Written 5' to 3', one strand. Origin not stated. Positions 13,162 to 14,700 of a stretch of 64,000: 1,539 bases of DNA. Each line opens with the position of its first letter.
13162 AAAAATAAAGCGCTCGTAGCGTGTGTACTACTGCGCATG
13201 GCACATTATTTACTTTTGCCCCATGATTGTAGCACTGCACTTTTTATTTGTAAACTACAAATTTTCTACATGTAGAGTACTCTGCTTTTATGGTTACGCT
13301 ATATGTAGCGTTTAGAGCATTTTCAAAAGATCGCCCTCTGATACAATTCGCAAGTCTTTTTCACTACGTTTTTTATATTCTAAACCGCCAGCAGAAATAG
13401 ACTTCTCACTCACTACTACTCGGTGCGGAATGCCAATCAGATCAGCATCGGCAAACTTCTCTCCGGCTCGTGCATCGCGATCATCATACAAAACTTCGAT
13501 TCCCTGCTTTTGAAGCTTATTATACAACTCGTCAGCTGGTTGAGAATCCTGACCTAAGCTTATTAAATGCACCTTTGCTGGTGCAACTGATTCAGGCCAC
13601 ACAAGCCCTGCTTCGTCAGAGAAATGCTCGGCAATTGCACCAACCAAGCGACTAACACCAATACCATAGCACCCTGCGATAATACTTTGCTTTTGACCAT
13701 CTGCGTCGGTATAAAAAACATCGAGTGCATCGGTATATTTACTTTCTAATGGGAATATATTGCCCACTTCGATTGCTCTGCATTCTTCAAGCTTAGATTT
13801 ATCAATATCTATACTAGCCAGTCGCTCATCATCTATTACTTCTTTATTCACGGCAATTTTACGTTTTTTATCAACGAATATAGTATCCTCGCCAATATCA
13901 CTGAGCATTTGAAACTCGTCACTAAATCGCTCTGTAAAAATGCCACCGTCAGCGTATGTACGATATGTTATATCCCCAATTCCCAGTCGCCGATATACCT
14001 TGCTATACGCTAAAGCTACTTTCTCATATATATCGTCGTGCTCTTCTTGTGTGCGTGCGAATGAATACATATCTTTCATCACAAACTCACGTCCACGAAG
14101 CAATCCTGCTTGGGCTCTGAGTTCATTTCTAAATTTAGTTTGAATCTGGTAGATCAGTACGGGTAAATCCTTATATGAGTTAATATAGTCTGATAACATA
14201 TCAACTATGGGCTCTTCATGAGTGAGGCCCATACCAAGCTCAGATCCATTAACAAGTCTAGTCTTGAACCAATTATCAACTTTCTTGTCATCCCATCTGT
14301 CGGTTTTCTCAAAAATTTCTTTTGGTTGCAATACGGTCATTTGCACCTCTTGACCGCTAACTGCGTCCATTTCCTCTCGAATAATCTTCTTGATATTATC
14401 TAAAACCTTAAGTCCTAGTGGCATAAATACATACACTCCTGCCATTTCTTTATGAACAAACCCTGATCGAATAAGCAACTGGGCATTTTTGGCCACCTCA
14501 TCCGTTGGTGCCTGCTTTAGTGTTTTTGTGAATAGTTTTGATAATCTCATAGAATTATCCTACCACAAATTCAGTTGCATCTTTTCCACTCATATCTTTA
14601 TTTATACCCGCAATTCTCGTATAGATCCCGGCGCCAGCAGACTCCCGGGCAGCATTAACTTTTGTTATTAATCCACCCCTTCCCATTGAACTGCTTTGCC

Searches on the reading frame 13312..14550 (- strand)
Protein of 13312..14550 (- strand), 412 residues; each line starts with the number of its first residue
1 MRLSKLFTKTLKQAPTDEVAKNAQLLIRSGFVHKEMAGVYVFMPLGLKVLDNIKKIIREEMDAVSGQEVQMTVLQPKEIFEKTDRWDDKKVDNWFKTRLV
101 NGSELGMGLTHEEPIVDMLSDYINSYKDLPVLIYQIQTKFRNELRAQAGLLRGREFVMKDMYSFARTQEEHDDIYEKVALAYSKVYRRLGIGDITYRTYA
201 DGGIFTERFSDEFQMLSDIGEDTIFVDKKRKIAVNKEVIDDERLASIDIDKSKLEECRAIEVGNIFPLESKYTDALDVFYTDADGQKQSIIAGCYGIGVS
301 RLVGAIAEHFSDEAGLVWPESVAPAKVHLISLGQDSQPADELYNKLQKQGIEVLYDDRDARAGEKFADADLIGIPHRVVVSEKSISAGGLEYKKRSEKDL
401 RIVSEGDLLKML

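Call 54: search_protein_families(library=pfam, proteins=[window:13312-14550:-], max_evalue=0.00001)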
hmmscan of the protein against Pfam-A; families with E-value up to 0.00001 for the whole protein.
window:13312-14550:- (412 aa): 2 families
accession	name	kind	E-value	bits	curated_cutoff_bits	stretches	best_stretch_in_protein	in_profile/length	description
PF00587.30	tRNA-synt_2b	-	6.2e-28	98.5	29.3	1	98-309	4-178/179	tRNA synthetase class II core domain (G, H, P, S and T)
PF03129.25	HGTP_anticodon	-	8.3e-16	58.4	21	1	327-411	2-90/94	Anticodon binding domain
